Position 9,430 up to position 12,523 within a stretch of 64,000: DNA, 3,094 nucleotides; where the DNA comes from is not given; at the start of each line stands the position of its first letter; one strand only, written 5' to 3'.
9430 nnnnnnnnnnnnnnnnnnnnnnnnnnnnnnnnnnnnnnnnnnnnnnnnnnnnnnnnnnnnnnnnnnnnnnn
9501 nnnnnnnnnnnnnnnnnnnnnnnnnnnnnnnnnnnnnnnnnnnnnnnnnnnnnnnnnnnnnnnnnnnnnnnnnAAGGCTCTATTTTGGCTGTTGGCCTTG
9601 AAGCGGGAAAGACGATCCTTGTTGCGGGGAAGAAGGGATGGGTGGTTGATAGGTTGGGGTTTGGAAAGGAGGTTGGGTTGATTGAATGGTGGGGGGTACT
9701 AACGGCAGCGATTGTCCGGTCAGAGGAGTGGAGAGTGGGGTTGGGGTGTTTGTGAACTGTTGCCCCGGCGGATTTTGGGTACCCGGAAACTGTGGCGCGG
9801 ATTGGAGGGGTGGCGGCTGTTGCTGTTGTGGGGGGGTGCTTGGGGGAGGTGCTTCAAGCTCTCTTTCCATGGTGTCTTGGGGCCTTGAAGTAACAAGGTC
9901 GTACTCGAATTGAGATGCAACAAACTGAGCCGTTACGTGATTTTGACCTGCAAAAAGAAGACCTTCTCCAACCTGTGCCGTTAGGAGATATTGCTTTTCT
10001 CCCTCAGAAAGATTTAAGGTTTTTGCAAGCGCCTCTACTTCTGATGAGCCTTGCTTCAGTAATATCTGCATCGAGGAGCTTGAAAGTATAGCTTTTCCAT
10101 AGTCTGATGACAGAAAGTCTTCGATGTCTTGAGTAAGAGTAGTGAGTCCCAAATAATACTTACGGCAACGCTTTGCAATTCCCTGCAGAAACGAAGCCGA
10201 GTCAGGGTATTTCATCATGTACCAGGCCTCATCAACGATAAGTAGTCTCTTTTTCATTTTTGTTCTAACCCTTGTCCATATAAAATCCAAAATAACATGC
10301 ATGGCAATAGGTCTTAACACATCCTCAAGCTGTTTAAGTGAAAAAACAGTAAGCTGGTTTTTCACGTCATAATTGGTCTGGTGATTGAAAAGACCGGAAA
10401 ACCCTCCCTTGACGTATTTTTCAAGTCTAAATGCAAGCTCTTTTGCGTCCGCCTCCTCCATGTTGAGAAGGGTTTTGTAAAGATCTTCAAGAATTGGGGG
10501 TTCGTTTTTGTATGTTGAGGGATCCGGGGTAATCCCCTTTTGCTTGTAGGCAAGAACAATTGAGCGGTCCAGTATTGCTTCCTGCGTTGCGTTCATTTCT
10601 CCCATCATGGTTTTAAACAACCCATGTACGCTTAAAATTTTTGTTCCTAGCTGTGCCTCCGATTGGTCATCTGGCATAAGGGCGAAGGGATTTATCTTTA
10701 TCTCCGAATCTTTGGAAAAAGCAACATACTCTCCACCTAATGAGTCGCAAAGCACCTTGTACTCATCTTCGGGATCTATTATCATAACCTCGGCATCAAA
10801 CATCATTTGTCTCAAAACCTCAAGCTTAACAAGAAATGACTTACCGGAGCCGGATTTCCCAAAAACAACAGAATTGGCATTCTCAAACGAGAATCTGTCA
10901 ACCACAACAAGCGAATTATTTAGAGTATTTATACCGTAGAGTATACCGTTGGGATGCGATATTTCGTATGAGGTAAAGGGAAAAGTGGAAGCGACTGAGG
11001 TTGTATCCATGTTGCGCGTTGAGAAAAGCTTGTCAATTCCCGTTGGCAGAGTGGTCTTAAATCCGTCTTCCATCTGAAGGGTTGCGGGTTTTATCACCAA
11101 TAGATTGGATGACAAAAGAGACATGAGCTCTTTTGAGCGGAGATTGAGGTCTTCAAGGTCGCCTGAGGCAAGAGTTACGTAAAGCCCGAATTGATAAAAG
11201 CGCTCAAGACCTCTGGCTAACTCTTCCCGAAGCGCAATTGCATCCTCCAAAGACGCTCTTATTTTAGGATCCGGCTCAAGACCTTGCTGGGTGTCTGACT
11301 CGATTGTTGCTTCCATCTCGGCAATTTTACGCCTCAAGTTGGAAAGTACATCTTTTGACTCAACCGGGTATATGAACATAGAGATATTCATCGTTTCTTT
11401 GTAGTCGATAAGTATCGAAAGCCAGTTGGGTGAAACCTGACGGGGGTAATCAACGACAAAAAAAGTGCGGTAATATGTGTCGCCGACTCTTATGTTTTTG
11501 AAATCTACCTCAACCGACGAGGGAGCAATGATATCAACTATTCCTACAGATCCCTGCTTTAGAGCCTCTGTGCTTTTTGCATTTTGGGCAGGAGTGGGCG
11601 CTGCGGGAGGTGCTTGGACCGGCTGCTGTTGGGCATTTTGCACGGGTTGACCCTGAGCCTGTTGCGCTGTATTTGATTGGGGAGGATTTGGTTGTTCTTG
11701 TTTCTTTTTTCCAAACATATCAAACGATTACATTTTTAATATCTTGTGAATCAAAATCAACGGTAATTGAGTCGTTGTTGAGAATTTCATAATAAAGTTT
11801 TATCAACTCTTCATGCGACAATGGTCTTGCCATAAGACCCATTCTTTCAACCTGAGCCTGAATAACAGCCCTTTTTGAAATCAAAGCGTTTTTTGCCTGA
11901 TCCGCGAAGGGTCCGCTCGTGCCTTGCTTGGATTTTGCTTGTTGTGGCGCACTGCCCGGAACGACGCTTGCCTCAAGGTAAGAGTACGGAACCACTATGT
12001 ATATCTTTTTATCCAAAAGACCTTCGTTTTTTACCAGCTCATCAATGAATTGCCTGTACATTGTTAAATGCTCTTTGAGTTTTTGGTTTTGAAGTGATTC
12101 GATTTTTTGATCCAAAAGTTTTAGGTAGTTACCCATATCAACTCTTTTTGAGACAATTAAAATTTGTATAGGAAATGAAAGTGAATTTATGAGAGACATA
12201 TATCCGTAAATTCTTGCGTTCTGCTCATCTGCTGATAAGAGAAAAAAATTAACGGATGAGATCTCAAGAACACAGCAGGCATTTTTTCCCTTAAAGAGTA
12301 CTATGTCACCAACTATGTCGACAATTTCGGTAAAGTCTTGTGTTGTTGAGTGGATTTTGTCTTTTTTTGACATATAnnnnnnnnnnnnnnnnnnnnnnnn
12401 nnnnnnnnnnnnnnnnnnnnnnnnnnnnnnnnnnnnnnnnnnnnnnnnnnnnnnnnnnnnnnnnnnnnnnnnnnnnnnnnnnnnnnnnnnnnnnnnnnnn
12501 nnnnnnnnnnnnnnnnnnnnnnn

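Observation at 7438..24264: Origin-proximal type IV secretion/pilus-like locus with no relaxase and several unclassifiable large proteins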

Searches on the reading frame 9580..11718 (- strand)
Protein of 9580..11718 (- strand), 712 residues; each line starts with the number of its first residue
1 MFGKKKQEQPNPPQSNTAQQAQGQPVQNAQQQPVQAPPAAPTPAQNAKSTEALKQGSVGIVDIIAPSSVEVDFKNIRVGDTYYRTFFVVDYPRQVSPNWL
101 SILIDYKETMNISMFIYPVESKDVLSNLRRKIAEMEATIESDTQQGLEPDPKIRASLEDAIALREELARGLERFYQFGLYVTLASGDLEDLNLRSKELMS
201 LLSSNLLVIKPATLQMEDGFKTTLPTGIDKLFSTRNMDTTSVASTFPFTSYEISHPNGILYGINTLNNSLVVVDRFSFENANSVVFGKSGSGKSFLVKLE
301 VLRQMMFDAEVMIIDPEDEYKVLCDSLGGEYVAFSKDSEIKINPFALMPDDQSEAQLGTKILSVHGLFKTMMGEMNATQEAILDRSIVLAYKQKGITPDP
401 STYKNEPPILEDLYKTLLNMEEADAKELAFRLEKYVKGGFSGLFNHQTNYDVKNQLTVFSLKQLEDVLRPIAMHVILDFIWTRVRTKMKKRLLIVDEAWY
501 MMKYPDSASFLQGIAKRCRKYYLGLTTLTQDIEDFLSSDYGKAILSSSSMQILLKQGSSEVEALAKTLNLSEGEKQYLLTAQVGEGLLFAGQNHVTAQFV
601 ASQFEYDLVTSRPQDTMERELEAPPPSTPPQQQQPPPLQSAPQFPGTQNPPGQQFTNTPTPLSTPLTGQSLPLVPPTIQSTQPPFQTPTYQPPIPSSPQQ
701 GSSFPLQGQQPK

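Call 3: search_protein_families(library=pfam, proteins=[window:9580-11718:-], max_evalue=0.01)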
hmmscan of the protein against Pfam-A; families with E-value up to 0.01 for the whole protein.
window:9580-11718:- (712 aa): 4 families
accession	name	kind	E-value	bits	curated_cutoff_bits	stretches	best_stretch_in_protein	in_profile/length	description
PF19044.6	P-loop_TraG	-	8e-35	120.7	25.8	1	277-580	26-344/413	TraG P-loop domain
PF12846.13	AAA_10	-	3e-14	53.3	27.5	1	279-543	20-294/362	AAA-like domain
PF01935.23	DUF87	-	2.7e-09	37.9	23.2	1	285-465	28-205/220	Helicase HerA, central domain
PF11130.14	TraC_F_IV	-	0.0019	17.7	28.1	1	131-225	278-372/375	TraC protein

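Call 16: find_related_loci(query=window:9580-11718:-, collection=genome_contigs, flank=10000)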
Query window:9580-11718:- (712 aa) in genome_contigs; peptide patterns used: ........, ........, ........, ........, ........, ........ (x = any residue, [..] = any of these).
261 stretches matched a pattern; 232 encode a relative of the query (tblastn E <= 1e-3); the best 80 are kept; 80 distinct loci.
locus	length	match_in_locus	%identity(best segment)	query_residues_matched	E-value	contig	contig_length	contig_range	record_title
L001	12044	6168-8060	89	1-635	0e+0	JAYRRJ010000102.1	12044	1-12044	MAG: Candidatus Levyibacteriota bacterium isolate XM1_ASGE3bin.27 k141_640639, whole genome shotgun sequence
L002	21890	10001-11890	89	1-635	0e+0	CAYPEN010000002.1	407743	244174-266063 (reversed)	MAG TPA_asm: uncultured Gammaproteobacteria bacterium isolate SRP263991_co5_217 genome assembly, contig: NODE_15_length_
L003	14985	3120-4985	89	1-620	0e+0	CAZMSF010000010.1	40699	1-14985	MAG TPA_asm: uncultured Gammaproteobacteria bacterium isolate SRP135725_co1_372 genome assembly, contig: NODE_885_length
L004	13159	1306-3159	89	1-618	0e+0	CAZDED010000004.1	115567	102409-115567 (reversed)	MAG TPA_asm: uncultured Gammaproteobacteria bacterium isolate SRP278252_co2_138 genome assembly, contig: NODE_217_length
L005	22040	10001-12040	84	1-689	0e+0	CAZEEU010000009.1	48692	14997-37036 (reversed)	MAG TPA_asm: uncultured Gammaproteobacteria bacterium isolate SRP286056_co1_676 genome assembly, contig: NODE_702_length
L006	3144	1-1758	92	53-640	0e+0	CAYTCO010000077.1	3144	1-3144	MAG TPA_asm: uncultured Gammaproteobacteria bacterium isolate SRP286056_co1_355 genome assembly, contig: NODE_51841_leng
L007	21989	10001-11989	76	48-690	0e+0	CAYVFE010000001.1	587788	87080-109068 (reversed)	MAG TPA_asm: uncultured Gammaproteobacteria bacterium isolate binchicken_co173_433 genome assembly, contig: NODE_6_lengt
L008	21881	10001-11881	78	1-622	0e+0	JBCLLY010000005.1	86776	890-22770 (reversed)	Candidatus Levyibacteriota bacterium isolate SLM_LV1_02b-C10 Node_5_length_86776_cov_74.949587, whole genome shotgun seq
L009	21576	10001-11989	73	2-665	0e+0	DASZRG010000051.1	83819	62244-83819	MAG TPA_asm: Patescibacteria group bacterium isolate SMAG_U6018 k141_461311, whole genome shotgun sequence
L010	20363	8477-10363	77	23-638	0e+0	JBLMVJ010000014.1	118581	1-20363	MAG: Candidatus Levyibacteriota bacterium isolate MAG318 PRJNA960887_bin9_renamed_13, whole genome shotgun sequence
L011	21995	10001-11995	74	1-669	0e+0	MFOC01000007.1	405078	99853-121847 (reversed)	MAG: Candidatus Levybacteria bacterium RIFCSPHIGHO2_02_FULL_40_18 rifcsphigho2_02_scaffold_49, whole genome shotgun sequ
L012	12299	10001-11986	74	2-650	0e+0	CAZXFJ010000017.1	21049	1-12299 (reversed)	MAG TPA_asm: uncultured Gammaproteobacteria bacterium isolate SRP292972_co1_15 genome assembly, contig: NODE_1159_length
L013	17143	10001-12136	71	2-688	0e+0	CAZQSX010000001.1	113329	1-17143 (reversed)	MAG TPA_asm: uncultured Gammaproteobacteria bacterium isolate SRP342105_co2_380 genome assembly, contig: NODE_131_length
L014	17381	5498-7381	76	39-660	0e+0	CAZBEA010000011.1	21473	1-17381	MAG TPA_asm: uncultured Gammaproteobacteria bacterium isolate binchicken_co16_305 genome assembly, contig: NODE_4098_len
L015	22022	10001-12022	72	20-681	0e+0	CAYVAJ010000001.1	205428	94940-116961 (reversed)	MAG TPA_asm: uncultured Gammaproteobacteria bacterium isolate SRP144015_co1_62 genome assembly, contig: NODE_26_length_2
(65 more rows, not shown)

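Call 99: search_protein_families(library=ncbifam, proteins=[window:9580-11718:-], max_evalue=0.01)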
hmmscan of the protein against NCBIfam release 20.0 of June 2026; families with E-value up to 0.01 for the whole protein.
window:9580-11718:- (712 aa): 16 families
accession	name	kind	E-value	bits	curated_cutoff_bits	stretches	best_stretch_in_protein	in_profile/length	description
NF045971.1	conju_CD1110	equivalog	4.8e-121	405.4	325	1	50-595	177-732/752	VirB4-like conjugal transfer ATPase, CD1110 family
NF045975.1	VirB4_plasma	equivalog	1.8e-74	251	590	1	51-605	286-889/894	Mbov_0397 family ICE element conjugal transfer ATPase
TIGR02746.1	TraC-F-type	equivalog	7.6e-60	202.7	567.05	1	126-618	271-778/800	type IV secretion system protein TraC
TIGR00929.1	VirB4_CagE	subfamily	3.5e-39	134.7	643.1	1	82-580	241-726/792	VirB4 family type IV secretion/conjugal transfer ATPase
NF010278.0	PRK13721.1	subfamily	1e-24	86.5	1177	1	158-563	346-768/874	type IV secretion system protein TraC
TIGR03783.1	Bac_Flav_CT_G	subfamily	2.7e-22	78.5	261.55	1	277-581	435-760/829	TraG family conjugative transposon ATPase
NF010447.0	PRK13873.1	equivalog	3.3e-10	38.6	1020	1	427-557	574-705/815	conjugal transfer protein TrbE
NF041017.1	DNA_import_CedB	equivalog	4.6e-09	35.5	700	1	250-535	246-519/590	DNA import protein CedB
NF010473.0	PRK13898.1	equivalog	5.4e-09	34.6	1050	1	216-556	378-710/801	type IV secretion system ATPase VirB4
TIGR03744.1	traC_PFL_4706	equivalog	1e-08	33.5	520.6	2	483-582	726-823/892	conjugative transfer ATPase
NF053655.1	CedD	equivalog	1.8e-06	26.9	600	0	285-351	226-288/527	DNA-translocating ATPase CedD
NF052333.1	ATPase_TcpF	exception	9.2e-06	23.8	1100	1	109-320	281-502/813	conjugal transfer ATPase TcpF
NF042935.1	SCO6880_fam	subfamily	2.2e-05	23.6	60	1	66-228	313-477/477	SCO6880 family protein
NF010427.0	PRK13853.1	equivalog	6e-05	21.1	957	1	145-576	287-714/789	type IV secretion system protein VirB4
NF010404.0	PRK13830.1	subfamily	0.00099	17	810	0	451-558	613-721/818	conjugal transfer protein TrbE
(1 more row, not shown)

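Call 101: search_dna_similar(query=window:9580-11718:-, collection=plasmids, mode=protein, max_rows=12)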
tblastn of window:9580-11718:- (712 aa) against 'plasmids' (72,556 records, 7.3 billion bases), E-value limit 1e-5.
The search stops at 5000 records and this limit was reached: more records match than are counted here, and every count below describes the 5000 best-scoring records only.
Records with a match: at least 5000; places in all: 5137; records where one place covers at least 80% of the query: 6.
Best place of each record, by identity: <60% 5000.
By first word of the organism name: Escherichia 1325; Klebsiella 669; Bacillus 393; Enterobacter 263; Enterococcus 241; Citrobacter 195; Salmonella 186; Staphylococcus 175; Providencia 143; Vibrio 127; and 241 more.
By predicted mobility (MOB-suite, as given by PLSDB): conjugative 3843; non-mobilizable 864; mobilizable 293.
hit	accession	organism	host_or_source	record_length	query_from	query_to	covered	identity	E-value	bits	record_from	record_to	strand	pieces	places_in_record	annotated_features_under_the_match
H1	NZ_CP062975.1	Pontibacillus sp. ALD_SL1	mangrove mud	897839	48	623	81%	35.0%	1e-100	347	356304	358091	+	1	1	VirB4-like conjugal transfer ATPase, CD1110 family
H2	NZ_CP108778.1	Embleya sp. NBC_00896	-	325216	66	619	78%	35.5%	4e-92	322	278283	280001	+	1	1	ATP-binding protein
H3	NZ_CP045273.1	Priestia megaterium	pure culture,Paper surface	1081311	50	615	77%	35.7%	9e-52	363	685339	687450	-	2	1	none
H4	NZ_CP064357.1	Miltoncostaea oceani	pure culture,marine sediment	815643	53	623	80%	33.5%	1e-82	294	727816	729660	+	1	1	DUF87 domain-containing protein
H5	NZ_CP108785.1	Embleya sp. NBC_00888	-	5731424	66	611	77%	35.0%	1e-81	291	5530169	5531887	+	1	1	none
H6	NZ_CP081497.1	Streptomyces sp. BHT-5-2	whole organism,plant soil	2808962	60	615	78%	33.9%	8e-91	318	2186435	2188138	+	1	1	none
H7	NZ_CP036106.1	Bacillus mycoides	cell culture,soil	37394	60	595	75%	32.2%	4e-57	218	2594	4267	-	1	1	DUF87 domain-containing protein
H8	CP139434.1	Brevibacillus halotolerans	cell culture,freshwater soil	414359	52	610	79%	30.7%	1e-67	249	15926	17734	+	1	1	DUF87 domain-containing protein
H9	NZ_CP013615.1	Clostridium perfringens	canine,Pure culture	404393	48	609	79%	30.2%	9e-65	241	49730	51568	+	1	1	DUF87 domain-containing protein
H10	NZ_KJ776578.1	Clostridium botulinum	-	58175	49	612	79%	30.1%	6e-59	224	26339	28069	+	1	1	VirB4-like conjugal transfer ATPase, CD1110 family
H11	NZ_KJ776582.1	Clostridium botulinum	-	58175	49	612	79%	30.1%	6e-59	224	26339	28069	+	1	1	VirB4-like conjugal transfer ATPase, CD1110 family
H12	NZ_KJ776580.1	Clostridium botulinum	-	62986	49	612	79%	30.1%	6e-59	224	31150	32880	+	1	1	VirB4-like conjugal transfer ATPase, CD1110 family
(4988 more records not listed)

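Call 103: get_annotated_region(hit=H1, flank=12000)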
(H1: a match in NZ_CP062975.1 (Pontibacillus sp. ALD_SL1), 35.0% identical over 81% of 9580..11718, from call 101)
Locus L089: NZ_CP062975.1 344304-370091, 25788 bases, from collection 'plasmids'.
description: Pontibacillus sp. ALD_SL1 plasmid unnamed, complete sequence
organism: Pontibacillus sp. ALD_SL1 (NCBI taxid 2777185)
taxonomy: Bacteria; Bacillota; Bacilli; Bacillales; Bacillaceae; Pontibacillus; Pontibacillus sp. ALD SL1
host: -; source: mangrove mud; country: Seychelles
typing (MOB-suite, as given by PLSDB): non-mobilizable
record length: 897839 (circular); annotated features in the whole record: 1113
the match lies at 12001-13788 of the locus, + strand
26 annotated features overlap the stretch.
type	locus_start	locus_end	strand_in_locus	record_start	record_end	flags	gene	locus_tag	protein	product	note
CDS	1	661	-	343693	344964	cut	-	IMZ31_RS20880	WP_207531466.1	hypothetical protein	-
CDS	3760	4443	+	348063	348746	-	-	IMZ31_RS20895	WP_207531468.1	chemotaxis protein CheW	GO:0006935 - chemotaxis [Evidence IEA]; GO:0007165 - signal transduction [Evidence IEA]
CDS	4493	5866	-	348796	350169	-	-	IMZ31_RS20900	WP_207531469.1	hypothetical protein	-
CDS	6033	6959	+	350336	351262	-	-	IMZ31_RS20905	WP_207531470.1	hypothetical protein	-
CDS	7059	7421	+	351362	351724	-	-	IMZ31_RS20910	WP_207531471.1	hypothetical protein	-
CDS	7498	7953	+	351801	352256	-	-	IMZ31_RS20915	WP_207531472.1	Mbov_0395 family pilin-like conjugal transfer protein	-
CDS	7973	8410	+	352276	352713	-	-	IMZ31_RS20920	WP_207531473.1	hypothetical protein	-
CDS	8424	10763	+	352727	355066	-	-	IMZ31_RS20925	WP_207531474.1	hypothetical protein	-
CDS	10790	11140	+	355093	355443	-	-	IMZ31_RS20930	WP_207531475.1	hypothetical protein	-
CDS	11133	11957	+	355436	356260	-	-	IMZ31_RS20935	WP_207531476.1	hypothetical protein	-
CDS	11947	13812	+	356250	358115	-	-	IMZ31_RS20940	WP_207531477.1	VirB4-like conjugal transfer ATPase, CD1110 family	-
CDS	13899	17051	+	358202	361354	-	-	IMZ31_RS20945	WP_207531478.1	peptidoglycan DD-metalloendopeptidase family protein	-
CDS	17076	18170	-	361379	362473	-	-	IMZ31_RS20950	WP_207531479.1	hypothetical protein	-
CDS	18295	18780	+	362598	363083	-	-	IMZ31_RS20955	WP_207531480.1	hypothetical protein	-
CDS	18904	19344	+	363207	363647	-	-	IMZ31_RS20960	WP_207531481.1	YaaR family protein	-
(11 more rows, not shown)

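Call 109: search_solved_structures(query=A9, max_evalue=1, show_alignments=0)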
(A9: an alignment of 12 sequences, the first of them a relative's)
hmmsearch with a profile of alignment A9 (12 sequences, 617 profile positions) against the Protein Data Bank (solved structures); distinct sequences matched with E-value up to 1: 58.
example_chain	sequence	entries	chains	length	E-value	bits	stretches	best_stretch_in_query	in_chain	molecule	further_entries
6tao_A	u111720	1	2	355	1.2e-05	27.6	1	113-370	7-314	Non-hemolytic enterotoxin lytic component L1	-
6w08_A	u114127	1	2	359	1.4e-05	27.4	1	113-370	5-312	Motility Associated Killing Factor E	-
3tnu_B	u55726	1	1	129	0.0061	18.6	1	223-323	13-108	Keratin, type II cytoskeletal 5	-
7x5e_A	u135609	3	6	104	0.01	17.8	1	297-362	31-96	Transcription factor MafG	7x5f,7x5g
9jo8_A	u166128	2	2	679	0.011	17.7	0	512-546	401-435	TALE repeat protein targeting mitochondiral ND1-L gene. | TALE repeat protein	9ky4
4zry_B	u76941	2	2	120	0.013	17.5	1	233-323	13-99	Keratin, type II cytoskeletal 1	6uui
3a5t_A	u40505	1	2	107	0.02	16.9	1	298-362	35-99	Transcription factor MafG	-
4lin_A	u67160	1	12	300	0.02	16.9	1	240-371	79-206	Tail needle protein gp26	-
9rgx_A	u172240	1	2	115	0.036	16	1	265-353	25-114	sc-apCC3-ACW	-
6fia_A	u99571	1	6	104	0.051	15.5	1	293-381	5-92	LINE-1 retrotransposable element ORF1 protein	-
1hjb_A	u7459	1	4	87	0.064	15.2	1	285-355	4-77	CCAAT/ENHANCER BINDING PROTEIN BETA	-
6ds9_A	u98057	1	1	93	0.076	15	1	241-318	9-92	de novo designed three helix bundle GRa3D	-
12dl_KA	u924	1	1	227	0.087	14.8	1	305-356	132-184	Zinc finger BED domain-containing protein 3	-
24mc_V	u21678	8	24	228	0.088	14.8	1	305-356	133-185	Zinc finger BED domain-containing protein 3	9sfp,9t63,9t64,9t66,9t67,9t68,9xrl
2eqb_B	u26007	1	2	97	0.092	14.7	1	294-362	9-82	Rab guanine nucleotide exchange factor SEC2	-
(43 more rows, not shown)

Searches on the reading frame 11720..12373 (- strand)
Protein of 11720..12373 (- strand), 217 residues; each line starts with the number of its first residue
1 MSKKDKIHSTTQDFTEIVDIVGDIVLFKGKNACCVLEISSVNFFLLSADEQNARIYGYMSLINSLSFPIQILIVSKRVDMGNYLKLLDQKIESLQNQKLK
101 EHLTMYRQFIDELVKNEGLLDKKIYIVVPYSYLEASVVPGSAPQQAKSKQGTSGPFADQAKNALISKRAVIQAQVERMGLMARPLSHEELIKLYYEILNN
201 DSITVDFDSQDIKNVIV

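Call 3: search_protein_families(library=pfam, proteins=[window:11720-12373:-], max_evalue=0.01)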
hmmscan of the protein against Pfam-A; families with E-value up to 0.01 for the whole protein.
window:11720-12373:- (217 aa): 0 families

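Call 17: search_protein_families(library=ncbifam, proteins=[window:11720-12373:-], max_evalue=1)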
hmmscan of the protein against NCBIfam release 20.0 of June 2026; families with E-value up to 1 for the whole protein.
window:11720-12373:- (217 aa): 3 families
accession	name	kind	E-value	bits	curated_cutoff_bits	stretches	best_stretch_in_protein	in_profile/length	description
NF045975.1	VirB4_plasma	equivalog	2.4e-10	38.8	590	1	4-131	97-235/894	Mbov_0397 family ICE element conjugal transfer ATPase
NF041427.1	TrsD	subfamily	5.2e-05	23.2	200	1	5-110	9-124/201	TrsD/TraD family conjugative transfer protein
NF045971.1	conju_CD1110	equivalog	0.00035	19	325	2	158-213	127-181/752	VirB4-like conjugal transfer ATPase, CD1110 family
